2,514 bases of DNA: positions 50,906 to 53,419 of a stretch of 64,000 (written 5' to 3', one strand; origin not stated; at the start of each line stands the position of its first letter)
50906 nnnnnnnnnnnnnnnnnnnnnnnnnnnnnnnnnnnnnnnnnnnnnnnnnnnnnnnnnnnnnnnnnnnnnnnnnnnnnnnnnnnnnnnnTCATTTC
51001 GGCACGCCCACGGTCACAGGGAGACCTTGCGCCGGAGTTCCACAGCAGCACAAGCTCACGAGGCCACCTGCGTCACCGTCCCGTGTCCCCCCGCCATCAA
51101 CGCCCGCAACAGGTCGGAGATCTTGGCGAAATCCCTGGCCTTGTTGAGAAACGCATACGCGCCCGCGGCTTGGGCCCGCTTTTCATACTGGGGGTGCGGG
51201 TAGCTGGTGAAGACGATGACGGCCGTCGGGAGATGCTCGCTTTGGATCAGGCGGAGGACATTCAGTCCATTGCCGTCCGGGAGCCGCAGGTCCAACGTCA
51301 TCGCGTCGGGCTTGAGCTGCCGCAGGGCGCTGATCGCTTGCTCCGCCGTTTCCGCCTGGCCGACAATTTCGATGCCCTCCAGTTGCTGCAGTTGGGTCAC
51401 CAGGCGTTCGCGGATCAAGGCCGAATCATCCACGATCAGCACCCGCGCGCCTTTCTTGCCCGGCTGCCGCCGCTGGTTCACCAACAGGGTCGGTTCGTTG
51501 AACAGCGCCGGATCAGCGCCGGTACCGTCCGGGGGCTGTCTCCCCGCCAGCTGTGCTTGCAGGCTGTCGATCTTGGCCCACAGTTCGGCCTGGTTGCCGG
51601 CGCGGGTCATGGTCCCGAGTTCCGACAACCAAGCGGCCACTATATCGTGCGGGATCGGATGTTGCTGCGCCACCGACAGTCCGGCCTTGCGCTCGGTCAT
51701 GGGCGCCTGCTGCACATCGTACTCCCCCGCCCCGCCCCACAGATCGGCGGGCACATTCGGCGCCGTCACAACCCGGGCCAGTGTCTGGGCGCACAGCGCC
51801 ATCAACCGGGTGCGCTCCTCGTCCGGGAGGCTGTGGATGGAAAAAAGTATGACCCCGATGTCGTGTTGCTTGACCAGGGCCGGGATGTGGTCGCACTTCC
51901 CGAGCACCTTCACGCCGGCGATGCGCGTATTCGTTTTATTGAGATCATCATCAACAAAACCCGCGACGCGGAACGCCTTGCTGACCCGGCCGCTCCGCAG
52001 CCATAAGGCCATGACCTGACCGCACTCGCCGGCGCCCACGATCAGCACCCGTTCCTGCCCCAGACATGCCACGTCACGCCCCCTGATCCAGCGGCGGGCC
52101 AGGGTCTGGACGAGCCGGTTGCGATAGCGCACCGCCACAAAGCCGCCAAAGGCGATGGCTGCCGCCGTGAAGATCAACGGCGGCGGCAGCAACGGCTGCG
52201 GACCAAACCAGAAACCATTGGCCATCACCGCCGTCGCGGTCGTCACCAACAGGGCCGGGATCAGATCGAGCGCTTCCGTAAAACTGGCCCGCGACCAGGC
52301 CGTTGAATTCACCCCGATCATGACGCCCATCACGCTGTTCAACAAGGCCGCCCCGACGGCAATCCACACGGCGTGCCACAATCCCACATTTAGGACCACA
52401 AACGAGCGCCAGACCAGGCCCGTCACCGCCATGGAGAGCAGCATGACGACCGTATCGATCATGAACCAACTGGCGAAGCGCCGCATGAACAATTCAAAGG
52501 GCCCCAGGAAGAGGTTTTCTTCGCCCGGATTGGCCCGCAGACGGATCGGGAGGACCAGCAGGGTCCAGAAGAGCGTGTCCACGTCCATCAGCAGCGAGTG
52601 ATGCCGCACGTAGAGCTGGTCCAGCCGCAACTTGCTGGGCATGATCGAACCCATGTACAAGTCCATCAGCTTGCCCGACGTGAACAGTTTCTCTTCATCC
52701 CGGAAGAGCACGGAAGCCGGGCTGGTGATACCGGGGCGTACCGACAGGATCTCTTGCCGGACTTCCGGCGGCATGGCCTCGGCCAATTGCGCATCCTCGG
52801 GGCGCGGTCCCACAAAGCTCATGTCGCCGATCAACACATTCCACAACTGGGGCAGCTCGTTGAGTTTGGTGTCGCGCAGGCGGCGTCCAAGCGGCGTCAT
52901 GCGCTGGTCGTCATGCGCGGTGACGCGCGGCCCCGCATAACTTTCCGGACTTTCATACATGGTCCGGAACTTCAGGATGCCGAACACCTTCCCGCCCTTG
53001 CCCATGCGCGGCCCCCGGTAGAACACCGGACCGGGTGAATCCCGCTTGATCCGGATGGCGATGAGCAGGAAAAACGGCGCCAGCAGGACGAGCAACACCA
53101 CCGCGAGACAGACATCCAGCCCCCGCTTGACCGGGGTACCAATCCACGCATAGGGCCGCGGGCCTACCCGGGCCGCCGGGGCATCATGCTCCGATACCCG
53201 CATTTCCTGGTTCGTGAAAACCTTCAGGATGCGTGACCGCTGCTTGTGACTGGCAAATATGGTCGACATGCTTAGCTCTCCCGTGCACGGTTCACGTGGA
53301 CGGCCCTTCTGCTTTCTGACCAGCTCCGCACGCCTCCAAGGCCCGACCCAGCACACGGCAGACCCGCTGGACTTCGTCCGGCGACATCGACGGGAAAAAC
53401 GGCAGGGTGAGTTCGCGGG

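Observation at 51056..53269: Priming phosphoglycosyl transferase with permuted domain order and a C-terminal phospho-receiver domain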

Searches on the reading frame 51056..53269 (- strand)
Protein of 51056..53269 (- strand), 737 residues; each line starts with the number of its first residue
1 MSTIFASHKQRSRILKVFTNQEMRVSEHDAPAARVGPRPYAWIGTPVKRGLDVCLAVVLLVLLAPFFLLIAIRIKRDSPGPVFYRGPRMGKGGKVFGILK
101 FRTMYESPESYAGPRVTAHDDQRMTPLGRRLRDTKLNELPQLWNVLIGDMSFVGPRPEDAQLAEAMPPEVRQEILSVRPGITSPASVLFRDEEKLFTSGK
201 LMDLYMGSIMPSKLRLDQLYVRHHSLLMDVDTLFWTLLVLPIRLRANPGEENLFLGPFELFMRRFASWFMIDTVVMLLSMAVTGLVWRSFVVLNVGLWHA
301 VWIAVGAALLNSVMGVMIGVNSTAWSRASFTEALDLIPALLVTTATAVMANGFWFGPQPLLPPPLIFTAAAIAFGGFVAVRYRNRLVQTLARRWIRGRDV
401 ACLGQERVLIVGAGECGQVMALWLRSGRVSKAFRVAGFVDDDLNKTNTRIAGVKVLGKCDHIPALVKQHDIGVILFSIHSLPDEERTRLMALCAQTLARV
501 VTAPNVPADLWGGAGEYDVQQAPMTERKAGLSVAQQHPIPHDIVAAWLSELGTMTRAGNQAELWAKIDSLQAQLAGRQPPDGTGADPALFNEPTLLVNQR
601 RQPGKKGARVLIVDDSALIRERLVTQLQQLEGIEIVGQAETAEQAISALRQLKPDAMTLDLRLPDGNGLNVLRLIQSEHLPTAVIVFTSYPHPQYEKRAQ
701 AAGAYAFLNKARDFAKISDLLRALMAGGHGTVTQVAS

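Call 5: search_protein_families(library=pfam, proteins=[window:51056-53269:-], max_evalue=0.01)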
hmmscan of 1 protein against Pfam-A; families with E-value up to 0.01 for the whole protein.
window:51056-53269:- (737 aa): 3 families
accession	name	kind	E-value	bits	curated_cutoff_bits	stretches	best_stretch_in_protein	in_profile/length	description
PF02397.22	Bac_transf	-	4.4e-53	179.9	27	1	48-239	1-176/179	Bacterial sugar transferase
PF00072.30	Response_reg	-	2e-21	76.6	30.2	1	610-720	1-109/111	Response regulator receiver domain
PF13727.12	CoA_binding_3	-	4.7e-07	30.4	25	1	373-496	52-167/175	CoA-binding domain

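Call 6: search_protein_families(library=ncbifam, proteins=[window:51056-53269:-], max_evalue=0.01)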
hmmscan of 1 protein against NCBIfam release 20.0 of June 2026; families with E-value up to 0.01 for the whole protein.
window:51056-53269:- (737 aa): 84 families (the best 25 are shown)
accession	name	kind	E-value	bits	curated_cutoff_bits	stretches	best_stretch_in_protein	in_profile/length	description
TIGR03025.1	EPS_sugtrans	subfamily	2.4e-77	261.1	295.55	2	28-240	238-438/445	exopolysaccharide biosynthesis polyprenyl glycosylphosphotransferase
TIGR03023.1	WcaJ_sugtrans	equivalog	8.7e-66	223.1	410.75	2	29-240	244-446/453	undecaprenyl-phosphate glucose phosphotransferase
TIGR03013.1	EpsB_2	subfamily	3.3e-48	164.9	393.35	1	45-239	252-435/443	TIGR03013 family XrtA/PEP-CTERM system glycosyltransferase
TIGR03022.1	WbaP_sugtrans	subfamily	5e-40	138.1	403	1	47-184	258-408/456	undecaprenyl-phosphate galactose phosphotransferase WbaP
NF052601.1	undeca_RfbP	equivalog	9.2e-34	116.8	330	2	119-240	130-235/244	undecaprenyl-phosphate galactose phosphotransferase family protein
NF050817.1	PolSacchBiosHfsE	equivalog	3.5e-32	111.7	750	1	47-159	271-383/467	polysaccharide biosynthesis protein HfsE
NF007518.0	PRK10124.1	equivalog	5.5e-28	97.9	684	1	41-237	267-454/464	undecaprenyl-phosphate glucose phosphotransferase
NF041877.1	EPS_EpsZ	equivalog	3.1e-26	92.1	800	1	46-190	264-417/459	exopolysaccharide biosynthesis polyisoprenyl-phosphate hexose-1-phosphate transferase EpsZ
NF045514.1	glycotran_HepC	equivalog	4.6e-25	88.2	140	1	46-157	115-211/220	heterocyst development glycosyltransferase HepC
NF001965.0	PRK00742.1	subfamily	4.3e-19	68.9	293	1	608-712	4-109/357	chemotaxis-specific protein-glutamate methyltransferase CheB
NF011751.0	PRK15204.1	equivalog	1.2e-18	67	907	1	47-192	279-436/476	undecaprenyl-phosphate galactose phosphotransferase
NF008677.0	PRK11697.1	equivalog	2.8e-17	62.9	246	1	609-724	3-115/238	two-component system response regulator BtsR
NF007935.0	PRK10651.1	equivalog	1.4e-15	57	250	1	606-727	5-123/216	two-component system response regulator NarL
NF009206.0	PRK12555.1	subfamily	2.9e-14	52.8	342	1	609-707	2-101/340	chemotaxis-specific protein-glutamate methyltransferase CheB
NF047785.1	respo_reg_MadR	equivalog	6.9e-13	48.4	300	1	609-727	2-123/209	MadR family response regulator transcription factor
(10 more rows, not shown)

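Call 11: find_homologous_proteins(query=window:51056-53269:-, max_evalue=1e-10)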
Query window:51056-53269:- (737 aa): 3325 proteins with E <= 1e-10 among 8000 candidates; the best 120 are listed.
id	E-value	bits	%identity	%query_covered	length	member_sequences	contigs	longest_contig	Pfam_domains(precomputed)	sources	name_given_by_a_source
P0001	0.0e+0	1542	93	100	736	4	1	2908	PF13727.13,PF02397.23,PF00072.31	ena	-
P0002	0.0e+0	1483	89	100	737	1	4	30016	PF13727.13,PF02397.23,PF00072.31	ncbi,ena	-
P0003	0.0e+0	1437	86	100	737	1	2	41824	PF13727.13,PF02397.23,PF00072.31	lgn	-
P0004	0.0e+0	1350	82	100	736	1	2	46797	PF13727.13,PF02397.23,PF00072.31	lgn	-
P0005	1.9e-294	997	64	99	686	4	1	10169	PF13727.13,PF02397.23,PF00072.31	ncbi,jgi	jgi:lipopolysaccharide/colanic/teichoic acid biosynthesis glycosyltransferase/CheY-like chemotaxis p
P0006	5.2e-278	942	62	99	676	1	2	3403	PF13727.13,PF02397.23,PF00072.31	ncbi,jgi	jgi:lipopolysaccharide/colanic/teichoic acid biosynthesis glycosyltransferase/CheY-like chemotaxis p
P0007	1.9e-277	940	61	99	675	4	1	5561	PF02397.23,PF00072.31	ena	-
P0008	2.4e-271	920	59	99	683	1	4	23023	PF13727.13,PF02397.23,PF00072.31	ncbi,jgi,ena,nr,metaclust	ncbi:MAG: response regulator [Verrucomicrobia bacterium]|jgi:lipopolysaccharide/colanic/teichoic aci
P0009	9.6e-189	647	55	75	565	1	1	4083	PF13727.13,PF02397.23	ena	-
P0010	9.8e-185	634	55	74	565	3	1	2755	PF13727.13,PF02397.23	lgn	-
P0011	2.1e-179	616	57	69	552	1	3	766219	PF13727.13,PF02397.23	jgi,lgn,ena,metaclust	metaclust:\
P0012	3.1e-174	599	52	73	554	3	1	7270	PF13727.13,PF02397.23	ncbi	-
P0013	6.9e-173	595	52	73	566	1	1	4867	PF13727.13,PF02397.23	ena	-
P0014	9.3e-172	591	53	72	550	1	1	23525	PF13727.13,PF02397.23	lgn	-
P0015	4.5e-171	589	52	72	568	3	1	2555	PF02397.23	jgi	-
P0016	5.8e-171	588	53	72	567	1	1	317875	PF02397.23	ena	-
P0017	6.0e-171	588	54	72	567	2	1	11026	PF02397.23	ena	-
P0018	2.6e-169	583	51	73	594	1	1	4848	PF02397.23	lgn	-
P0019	5.0e-169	582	52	75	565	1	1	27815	PF02397.23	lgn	-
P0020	5.5e-169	582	52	72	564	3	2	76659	PF13727.13,PF02397.23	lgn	-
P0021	3.4e-168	579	51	74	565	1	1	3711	PF13727.13,PF02397.23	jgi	jgi:lipopolysaccharide/colanic/teichoic acid biosynthesis glycosyltransferase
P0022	6.1e-168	578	50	74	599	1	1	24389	PF13727.13,PF02397.23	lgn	-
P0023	1.3e-167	577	54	69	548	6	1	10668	PF02397.23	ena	-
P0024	1.6e-167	577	52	75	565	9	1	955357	PF02397.23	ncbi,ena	-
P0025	2.8e-167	576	52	72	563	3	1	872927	PF02397.23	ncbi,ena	-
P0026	1.1e-166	574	50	76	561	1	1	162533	PF02397.23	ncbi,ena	-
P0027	2.6e-166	573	53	72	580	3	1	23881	PF02397.23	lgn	-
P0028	3.7e-165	569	50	72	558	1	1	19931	PF13727.13,PF02397.23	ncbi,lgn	-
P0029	3.0e-164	566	52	71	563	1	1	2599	PF13727.13,PF02397.23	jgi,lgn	jgi:lipopolysaccharide/colanic/teichoic acid biosynthesis glycosyltransferase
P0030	7.2e-164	565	51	72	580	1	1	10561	PF02397.23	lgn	-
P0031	2.3e-163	563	52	71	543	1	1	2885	PF13727.13,PF02397.23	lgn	-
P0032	2.5e-163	563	53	72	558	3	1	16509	PF02397.23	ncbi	-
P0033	5.4e-163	562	51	71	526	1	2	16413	PF13727.13,PF02397.23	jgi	jgi:lipopolysaccharide/colanic/teichoic acid biosynthesis glycosyltransferase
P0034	5.4e-163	562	52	74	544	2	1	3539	PF02397.23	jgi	jgi:lipopolysaccharide/colanic/teichoic acid biosynthesis glycosyltransferase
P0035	6.6e-163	562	50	73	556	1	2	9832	PF13727.13,PF02397.23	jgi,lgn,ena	-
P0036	1.2e-162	561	51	72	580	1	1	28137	PF02397.23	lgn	-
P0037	1.2e-162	561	49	72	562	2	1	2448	PF13727.13,PF02397.23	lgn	-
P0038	5.4e-162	559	49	72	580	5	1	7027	PF13727.13,PF02397.23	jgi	jgi:lipopolysaccharide/colanic/teichoic acid biosynthesis glycosyltransferase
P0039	7.4e-162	558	50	72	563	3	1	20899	PF02397.23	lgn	-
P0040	1.4e-161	557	55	66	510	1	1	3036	PF02397.23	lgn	-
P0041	2.9e-161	556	51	74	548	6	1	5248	PF02397.23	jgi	jgi:lipopolysaccharide/colanic/teichoic acid biosynthesis glycosyltransferase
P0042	4.5e-161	556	50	72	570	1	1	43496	PF13727.13,PF02397.23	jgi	jgi:lipopolysaccharide/colanic/teichoic acid biosynthesis glycosyltransferase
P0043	3.3e-160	553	52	70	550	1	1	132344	PF02397.23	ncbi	ncbi:MAG: sugar transferase [Chloroflexota bacterium]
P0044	3.5e-160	553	50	72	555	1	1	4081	PF13727.13,PF02397.23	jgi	jgi:lipopolysaccharide/colanic/teichoic acid biosynthesis glycosyltransferase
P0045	3.5e-160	553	48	73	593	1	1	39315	PF02397.23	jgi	jgi:lipopolysaccharide/colanic/teichoic acid biosynthesis glycosyltransferase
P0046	3.5e-160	553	51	73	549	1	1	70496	PF13727.13,PF02397.23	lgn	-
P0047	1.3e-159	551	56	60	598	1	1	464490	PF02397.23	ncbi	-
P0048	1.8e-159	550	49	73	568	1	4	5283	PF02397.23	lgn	-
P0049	2.3e-159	550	50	72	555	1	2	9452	PF02397.23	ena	-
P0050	2.6e-159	550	51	73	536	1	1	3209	PF13727.13,PF02397.23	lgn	-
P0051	6.7e-159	548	50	71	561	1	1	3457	PF13727.13,PF02397.23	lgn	-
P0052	1.2e-158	548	55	63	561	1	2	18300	PF13727.13,PF02397.23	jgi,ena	-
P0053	2.3e-158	547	49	73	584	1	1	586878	PF02397.23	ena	-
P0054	7.2e-158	545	47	76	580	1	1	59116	PF13727.13,PF02397.23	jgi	jgi:lipopolysaccharide/colanic/teichoic acid biosynthesis glycosyltransferase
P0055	9.2e-158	545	49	71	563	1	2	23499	PF13727.13,PF02397.23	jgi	jgi:lipopolysaccharide/colanic/teichoic acid biosynthesis glycosyltransferase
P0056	1.4e-157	544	50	72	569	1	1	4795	PF02397.23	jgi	jgi:lipopolysaccharide/colanic/teichoic acid biosynthesis glycosyltransferase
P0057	3.2e-157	543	49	73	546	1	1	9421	PF02397.23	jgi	jgi:lipopolysaccharide/colanic/teichoic acid biosynthesis glycosyltransferase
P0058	8.2e-157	542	50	72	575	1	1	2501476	PF13727.13,PF02397.23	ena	-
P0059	1.4e-156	541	47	74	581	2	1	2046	PF13727.13,PF02397.23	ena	-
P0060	2.2e-156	540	49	72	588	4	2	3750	PF02397.23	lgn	-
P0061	3.3e-156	540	54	63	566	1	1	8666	PF13727.13,PF02397.23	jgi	jgi:lipopolysaccharide/colanic/teichoic acid biosynthesis glycosyltransferase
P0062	4.4e-156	539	53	64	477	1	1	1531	PF13727.13,PF02397.23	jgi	jgi:hypothetical protein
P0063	9.5e-156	538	49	73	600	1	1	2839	PF02397.23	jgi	jgi:lipopolysaccharide/colanic/teichoic acid biosynthesis glycosyltransferase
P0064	1.2e-155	538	46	78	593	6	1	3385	PF13727.13,PF02397.23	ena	-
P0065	1.6e-155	537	50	69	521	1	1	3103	PF02397.23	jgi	jgi:lipopolysaccharide/colanic/teichoic acid biosynthesis glycosyltransferase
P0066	2.2e-155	537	50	69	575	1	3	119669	PF02397.23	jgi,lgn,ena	-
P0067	2.4e-155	537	56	59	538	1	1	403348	PF13727.13,PF02397.23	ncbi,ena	-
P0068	3.2e-155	536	49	72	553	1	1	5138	PF13727.13,PF02397.23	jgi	-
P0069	3.3e-155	536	55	62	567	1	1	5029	PF13727.13,PF02397.23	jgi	jgi:lipopolysaccharide/colanic/teichoic acid biosynthesis glycosyltransferase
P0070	1.1e-154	535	49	72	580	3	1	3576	PF02397.23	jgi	jgi:lipopolysaccharide/colanic/teichoic acid biosynthesis glycosyltransferase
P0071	2.9e-154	533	50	73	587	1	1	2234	PF13727.13,PF02397.23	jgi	jgi:lipopolysaccharide/colanic/teichoic acid biosynthesis glycosyltransferase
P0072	3.5e-154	533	48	72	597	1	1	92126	PF13727.13,PF02397.23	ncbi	-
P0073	4.5e-154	533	50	70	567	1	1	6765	PF02397.23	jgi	jgi:lipopolysaccharide/colanic/teichoic acid biosynthesis glycosyltransferase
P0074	9.2e-154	531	49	75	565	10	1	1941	PF02397.23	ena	-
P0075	1.1e-153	531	50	72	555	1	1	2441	PF13727.13,PF02397.23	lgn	-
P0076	1.2e-153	531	54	64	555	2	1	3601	PF02397.23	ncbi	-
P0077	1.5e-153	531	53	67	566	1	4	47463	PF02397.23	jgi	jgi:lipopolysaccharide/colanic/teichoic acid biosynthesis glycosyltransferase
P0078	3.5e-153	530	48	74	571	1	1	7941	PF02397.23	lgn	-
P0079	3.6e-153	530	50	72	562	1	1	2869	PF02397.23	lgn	-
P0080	3.8e-153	529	50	69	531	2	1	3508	PF13727.13,PF02397.23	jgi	jgi:lipopolysaccharide/colanic/teichoic acid biosynthesis glycosyltransferase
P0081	5.8e-153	529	47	74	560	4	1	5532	PF02397.23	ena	-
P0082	6.9e-153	529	47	72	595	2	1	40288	PF02397.23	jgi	-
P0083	7.0e-153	529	49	72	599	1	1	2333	PF02397.23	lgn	-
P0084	9.6e-153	528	50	72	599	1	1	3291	PF02397.23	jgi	jgi:lipopolysaccharide/colanic/teichoic acid biosynthesis glycosyltransferase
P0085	1.2e-152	528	49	72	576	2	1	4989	PF02397.23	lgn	-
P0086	1.4e-152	528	48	73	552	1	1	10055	PF02397.23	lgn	-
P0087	2.3e-152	527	47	76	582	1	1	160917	PF13727.13,PF02397.23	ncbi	-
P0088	3.9e-152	526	48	72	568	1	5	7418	PF13727.13,PF02397.23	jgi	jgi:lipopolysaccharide/colanic/teichoic acid biosynthesis glycosyltransferase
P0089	6.2e-152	525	51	66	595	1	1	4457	PF13727.13,PF02397.23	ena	-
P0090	6.8e-152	525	48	72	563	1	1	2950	PF13727.13,PF02397.23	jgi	jgi:lipopolysaccharide/colanic/teichoic acid biosynthesis glycosyltransferase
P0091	9.4e-152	525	52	63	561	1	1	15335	PF13727.13,PF02397.23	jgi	jgi:lipopolysaccharide/colanic/teichoic acid biosynthesis glycosyltransferase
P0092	1.1e-151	525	53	64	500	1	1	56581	PF13727.13,PF02397.23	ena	-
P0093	2.9e-151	523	48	73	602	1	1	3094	PF02397.23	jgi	jgi:lipopolysaccharide/colanic/teichoic acid biosynthesis glycosyltransferase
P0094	6.3e-151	522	48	72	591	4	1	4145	PF02397.23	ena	-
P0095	8.2e-151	522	49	72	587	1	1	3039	PF13727.13,PF02397.23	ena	-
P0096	9.3e-151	522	48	72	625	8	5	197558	PF13727.13,PF02397.23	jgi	jgi:lipopolysaccharide/colanic/teichoic acid biosynthesis glycosyltransferase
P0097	9.5e-151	522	49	72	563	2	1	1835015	PF13727.13,PF02397.23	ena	-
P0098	1.0e-150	521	53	65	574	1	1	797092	PF02397.23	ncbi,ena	-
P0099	1.1e-150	521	53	63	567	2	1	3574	PF02397.23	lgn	-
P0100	1.6e-150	521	50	73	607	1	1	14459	PF13727.13,PF02397.23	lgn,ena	-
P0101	1.8e-150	521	50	70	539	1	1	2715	PF13727.13,PF02397.23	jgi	jgi:lipopolysaccharide/colanic/teichoic acid biosynthesis glycosyltransferase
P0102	1.9e-150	521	54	62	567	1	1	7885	PF13727.13,PF02397.23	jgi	jgi:lipopolysaccharide/colanic/teichoic acid biosynthesis glycosyltransferase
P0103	2.2e-150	520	48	72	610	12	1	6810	PF02397.23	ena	-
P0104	2.2e-150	520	49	72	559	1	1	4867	PF13727.13,PF02397.23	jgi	-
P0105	2.3e-150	520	53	62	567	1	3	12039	PF13727.13,PF02397.23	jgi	jgi:lipopolysaccharide/colanic/teichoic acid biosynthesis glycosyltransferase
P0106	2.3e-150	520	53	62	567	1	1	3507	PF13727.13,PF02397.23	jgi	jgi:lipopolysaccharide/colanic/teichoic acid biosynthesis glycosyltransferase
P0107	2.6e-150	520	47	74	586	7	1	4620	PF02397.23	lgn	-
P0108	4.1e-150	519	50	72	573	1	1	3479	PF02397.23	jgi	jgi:lipopolysaccharide/colanic/teichoic acid biosynthesis glycosyltransferase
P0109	5.5e-150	519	46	73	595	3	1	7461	PF02397.23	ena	-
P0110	5.8e-150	519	50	66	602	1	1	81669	PF13727.13,PF02397.23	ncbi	ncbi:sugar transferase [Chloroflexota bacterium]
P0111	5.9e-150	519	48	72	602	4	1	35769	PF17836.8,PF13727.13,PF02397.23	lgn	-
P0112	5.9e-150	519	47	74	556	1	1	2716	PF13727.13,PF02397.23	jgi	jgi:lipopolysaccharide/colanic/teichoic acid biosynthesis glycosyltransferase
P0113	7.3e-150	519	53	62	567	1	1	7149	PF13727.13,PF02397.23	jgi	jgi:lipopolysaccharide/colanic/teichoic acid biosynthesis glycosyltransferase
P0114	1.1e-149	518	49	72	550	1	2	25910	PF13727.13,PF02397.23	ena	-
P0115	1.3e-149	518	46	74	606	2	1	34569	PF13727.13,PF02397.23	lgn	-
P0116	1.4e-149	518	47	73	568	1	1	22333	PF13727.13,PF02397.23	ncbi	-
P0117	2.2e-149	517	53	63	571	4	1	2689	PF13727.13,PF02397.23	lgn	-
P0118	2.5e-149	517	48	74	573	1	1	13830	PF13727.13,PF02397.23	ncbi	ncbi:MAG: hypothetical protein OHK0052_13360 [Anaerolineales bacterium]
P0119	3.4e-149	516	48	72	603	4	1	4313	PF02397.23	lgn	-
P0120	3.6e-149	516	48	72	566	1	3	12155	PF13727.13,PF02397.23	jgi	jgi:lipopolysaccharide/colanic/teichoic acid biosynthesis glycosyltransferase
